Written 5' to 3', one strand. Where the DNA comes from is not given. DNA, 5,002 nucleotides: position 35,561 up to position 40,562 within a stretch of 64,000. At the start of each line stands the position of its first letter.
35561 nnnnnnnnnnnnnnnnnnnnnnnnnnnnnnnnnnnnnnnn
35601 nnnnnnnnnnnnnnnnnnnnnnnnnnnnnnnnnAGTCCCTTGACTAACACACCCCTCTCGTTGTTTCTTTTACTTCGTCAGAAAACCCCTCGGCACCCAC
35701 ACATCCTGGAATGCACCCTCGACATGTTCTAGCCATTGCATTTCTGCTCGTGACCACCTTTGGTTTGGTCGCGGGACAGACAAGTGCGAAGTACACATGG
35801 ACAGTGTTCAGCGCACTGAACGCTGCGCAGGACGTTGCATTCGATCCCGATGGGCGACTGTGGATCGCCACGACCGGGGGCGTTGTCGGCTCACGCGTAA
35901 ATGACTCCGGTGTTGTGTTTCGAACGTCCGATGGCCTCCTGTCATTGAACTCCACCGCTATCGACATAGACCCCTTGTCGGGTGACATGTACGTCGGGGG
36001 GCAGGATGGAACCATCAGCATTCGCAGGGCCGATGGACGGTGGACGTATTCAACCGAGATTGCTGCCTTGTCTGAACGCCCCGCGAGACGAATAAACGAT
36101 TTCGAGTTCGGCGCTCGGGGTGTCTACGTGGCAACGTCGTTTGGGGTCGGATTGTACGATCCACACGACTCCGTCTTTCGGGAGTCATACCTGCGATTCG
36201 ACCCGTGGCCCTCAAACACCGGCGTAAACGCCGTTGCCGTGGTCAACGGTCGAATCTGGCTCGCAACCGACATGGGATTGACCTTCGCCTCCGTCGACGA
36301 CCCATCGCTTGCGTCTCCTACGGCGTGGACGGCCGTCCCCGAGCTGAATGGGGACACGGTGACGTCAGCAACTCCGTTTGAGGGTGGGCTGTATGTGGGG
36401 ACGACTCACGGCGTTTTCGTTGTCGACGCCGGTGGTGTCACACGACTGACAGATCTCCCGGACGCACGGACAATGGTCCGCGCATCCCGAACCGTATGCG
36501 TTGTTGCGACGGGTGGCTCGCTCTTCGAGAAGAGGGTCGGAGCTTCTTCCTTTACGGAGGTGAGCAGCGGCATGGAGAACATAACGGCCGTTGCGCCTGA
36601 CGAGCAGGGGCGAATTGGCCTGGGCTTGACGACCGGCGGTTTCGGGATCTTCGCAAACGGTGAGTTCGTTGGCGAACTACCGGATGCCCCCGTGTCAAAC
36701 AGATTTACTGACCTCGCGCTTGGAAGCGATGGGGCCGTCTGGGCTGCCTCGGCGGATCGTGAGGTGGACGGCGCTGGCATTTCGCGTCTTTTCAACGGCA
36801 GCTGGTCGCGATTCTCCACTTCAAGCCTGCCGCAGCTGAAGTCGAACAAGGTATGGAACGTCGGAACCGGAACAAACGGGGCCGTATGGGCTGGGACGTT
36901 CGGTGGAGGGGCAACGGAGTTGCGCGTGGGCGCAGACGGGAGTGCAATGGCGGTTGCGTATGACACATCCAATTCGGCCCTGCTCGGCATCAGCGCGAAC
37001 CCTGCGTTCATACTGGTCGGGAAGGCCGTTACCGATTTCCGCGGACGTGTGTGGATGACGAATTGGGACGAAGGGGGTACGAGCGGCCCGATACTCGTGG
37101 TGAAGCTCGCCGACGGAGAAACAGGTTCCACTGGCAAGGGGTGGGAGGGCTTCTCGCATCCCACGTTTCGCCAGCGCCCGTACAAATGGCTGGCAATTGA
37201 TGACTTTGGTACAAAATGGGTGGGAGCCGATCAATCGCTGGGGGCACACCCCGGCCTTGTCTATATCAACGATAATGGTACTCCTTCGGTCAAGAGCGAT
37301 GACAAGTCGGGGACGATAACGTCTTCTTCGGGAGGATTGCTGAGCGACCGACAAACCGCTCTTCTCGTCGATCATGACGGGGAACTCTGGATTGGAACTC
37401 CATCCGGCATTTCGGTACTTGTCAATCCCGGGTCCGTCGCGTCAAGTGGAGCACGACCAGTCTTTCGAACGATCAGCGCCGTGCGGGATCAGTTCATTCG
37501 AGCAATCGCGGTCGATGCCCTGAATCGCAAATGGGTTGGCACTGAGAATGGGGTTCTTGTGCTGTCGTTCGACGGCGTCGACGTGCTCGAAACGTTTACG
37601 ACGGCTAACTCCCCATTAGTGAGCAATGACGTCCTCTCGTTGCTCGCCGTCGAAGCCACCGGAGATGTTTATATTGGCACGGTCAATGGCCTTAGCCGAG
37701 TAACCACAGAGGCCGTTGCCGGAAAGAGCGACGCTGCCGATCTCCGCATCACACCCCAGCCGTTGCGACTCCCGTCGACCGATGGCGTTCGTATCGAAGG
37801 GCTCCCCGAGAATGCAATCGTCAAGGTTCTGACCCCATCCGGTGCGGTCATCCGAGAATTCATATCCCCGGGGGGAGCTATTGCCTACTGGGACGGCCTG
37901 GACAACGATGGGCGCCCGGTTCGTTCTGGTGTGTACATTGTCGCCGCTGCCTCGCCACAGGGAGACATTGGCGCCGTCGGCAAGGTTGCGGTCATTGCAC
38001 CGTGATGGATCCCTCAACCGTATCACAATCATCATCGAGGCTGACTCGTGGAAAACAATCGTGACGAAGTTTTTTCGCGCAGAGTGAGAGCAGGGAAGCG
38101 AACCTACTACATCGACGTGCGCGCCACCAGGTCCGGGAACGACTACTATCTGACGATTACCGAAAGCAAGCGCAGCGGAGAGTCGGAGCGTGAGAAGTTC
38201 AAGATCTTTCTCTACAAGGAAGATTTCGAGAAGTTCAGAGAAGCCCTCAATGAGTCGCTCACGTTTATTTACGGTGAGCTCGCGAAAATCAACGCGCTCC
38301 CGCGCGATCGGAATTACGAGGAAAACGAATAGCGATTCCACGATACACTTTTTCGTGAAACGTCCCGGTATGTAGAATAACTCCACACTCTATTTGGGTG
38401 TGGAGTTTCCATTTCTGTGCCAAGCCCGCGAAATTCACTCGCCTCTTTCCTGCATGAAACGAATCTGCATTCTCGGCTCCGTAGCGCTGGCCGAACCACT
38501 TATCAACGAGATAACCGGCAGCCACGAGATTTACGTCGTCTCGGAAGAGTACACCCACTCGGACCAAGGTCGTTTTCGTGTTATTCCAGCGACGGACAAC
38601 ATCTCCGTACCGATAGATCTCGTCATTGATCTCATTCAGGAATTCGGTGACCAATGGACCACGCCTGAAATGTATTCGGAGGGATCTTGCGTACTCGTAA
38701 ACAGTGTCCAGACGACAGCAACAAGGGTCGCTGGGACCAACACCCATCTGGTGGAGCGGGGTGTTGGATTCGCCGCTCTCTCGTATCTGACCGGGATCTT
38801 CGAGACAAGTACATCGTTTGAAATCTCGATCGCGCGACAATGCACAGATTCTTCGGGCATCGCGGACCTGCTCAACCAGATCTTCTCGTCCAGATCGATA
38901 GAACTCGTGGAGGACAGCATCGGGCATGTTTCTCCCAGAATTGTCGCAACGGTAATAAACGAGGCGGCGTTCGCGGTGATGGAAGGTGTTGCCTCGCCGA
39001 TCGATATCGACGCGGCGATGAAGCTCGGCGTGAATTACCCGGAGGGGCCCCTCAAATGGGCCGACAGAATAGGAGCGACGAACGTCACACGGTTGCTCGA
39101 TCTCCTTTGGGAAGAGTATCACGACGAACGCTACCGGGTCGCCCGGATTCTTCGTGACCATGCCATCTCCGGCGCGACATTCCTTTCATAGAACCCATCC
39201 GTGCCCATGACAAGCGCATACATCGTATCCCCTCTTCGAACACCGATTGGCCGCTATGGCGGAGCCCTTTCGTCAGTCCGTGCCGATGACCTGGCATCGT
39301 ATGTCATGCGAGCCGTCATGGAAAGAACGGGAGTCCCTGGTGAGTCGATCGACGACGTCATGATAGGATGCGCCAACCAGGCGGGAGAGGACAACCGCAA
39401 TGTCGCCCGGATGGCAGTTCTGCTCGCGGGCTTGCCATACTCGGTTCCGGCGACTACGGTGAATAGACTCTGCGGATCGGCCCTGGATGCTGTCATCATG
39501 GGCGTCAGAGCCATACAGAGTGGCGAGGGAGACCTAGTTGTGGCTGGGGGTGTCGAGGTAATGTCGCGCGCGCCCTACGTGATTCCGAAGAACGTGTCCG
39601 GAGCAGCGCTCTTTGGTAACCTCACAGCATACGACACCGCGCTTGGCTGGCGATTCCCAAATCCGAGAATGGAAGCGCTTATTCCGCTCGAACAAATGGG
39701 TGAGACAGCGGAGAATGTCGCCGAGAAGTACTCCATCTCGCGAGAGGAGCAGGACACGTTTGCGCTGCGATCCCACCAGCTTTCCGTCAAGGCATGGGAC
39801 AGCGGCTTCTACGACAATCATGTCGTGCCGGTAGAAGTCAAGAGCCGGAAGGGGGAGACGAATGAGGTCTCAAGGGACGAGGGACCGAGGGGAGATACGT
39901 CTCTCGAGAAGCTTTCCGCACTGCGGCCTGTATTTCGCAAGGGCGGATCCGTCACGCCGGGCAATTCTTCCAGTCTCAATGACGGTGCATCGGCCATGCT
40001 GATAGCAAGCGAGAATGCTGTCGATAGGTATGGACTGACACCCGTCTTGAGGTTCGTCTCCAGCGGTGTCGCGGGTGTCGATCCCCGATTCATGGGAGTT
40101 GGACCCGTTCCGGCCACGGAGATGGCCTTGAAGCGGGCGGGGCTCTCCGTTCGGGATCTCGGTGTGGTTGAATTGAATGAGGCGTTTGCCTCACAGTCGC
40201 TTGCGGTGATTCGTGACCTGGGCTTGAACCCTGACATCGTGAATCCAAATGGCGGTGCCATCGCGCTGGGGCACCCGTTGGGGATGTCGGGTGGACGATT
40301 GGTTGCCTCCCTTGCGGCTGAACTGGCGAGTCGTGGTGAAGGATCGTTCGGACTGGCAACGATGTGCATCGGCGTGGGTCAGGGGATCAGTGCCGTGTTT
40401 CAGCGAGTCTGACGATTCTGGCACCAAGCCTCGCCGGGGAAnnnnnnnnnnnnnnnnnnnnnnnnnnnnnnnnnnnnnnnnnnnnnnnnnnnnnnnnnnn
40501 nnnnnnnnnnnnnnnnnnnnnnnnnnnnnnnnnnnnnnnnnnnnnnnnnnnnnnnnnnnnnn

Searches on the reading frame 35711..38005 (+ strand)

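Call 7: search_protein_families(library=pfam, proteins=[window:35711-38005:+])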
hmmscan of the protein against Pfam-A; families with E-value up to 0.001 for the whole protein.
window:35711-38005:+ (764 aa): 3 families
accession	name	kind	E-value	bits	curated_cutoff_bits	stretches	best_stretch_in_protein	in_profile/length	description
PF07494.17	Reg_prop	-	3.8e-14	51.4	20.4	0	549-563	8-22/24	Two component regulator propeller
PF08450.18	SGL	-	1.5e-07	31.7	26.3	0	88-183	51-141/246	SMP-30/Gluconolactonase/LRE-like region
PF21544.3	PorZ_N_b_propeller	-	0.00036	21.3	27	0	69-207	22-154/154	TSS9, PorZ, N-terminal beta-propeller domain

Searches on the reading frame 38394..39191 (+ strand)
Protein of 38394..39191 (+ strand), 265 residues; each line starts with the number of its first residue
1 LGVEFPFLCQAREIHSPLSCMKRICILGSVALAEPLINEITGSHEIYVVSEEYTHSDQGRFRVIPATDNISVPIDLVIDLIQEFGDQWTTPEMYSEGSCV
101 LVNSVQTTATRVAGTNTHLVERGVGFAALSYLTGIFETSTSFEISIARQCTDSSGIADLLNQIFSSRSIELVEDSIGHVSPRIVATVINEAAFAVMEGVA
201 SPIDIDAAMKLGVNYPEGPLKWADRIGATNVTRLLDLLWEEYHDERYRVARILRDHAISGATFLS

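Call 11: search_protein_families(library=pfam, proteins=[window:38394-39191:+])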
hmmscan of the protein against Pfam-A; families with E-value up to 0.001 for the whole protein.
window:38394-39191:+ (265 aa): 1 family
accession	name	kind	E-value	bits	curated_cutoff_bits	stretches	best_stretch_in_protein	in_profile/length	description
PF00725.27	3HCDH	-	5.3e-16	59.4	22.1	1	177-257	1-81/97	3-hydroxyacyl-CoA dehydrogenase, C-terminal domain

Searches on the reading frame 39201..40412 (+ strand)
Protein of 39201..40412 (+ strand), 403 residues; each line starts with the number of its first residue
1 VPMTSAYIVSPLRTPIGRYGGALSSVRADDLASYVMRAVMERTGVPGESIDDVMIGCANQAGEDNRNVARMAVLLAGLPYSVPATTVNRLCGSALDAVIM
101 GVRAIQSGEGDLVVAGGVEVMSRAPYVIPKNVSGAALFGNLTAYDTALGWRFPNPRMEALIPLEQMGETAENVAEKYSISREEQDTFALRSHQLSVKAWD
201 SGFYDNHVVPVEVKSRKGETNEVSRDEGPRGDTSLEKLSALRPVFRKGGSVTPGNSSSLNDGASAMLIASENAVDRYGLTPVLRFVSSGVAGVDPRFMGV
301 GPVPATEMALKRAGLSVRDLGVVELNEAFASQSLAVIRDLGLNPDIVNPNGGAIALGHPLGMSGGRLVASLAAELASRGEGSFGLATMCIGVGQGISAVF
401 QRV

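Call 11: search_protein_families(library=pfam, proteins=[window:39201-40412:+])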
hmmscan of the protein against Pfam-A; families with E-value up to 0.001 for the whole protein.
window:39201-40412:+ (403 aa): 3 families
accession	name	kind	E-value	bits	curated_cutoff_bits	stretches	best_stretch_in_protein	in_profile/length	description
PF00108.29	Thiolase_N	-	1.7e-80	270.6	26.4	1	7-271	2-259/260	Thiolase, N-terminal domain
PF02803.24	Thiolase_C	-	7.6e-43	145.5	27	1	280-402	2-123/123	Thiolase, C-terminal domain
PF00109.32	ketoacyl-synt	-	1.8e-05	24.9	20.8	1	83-122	166-205/252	Beta-ketoacyl synthase, N-terminal domain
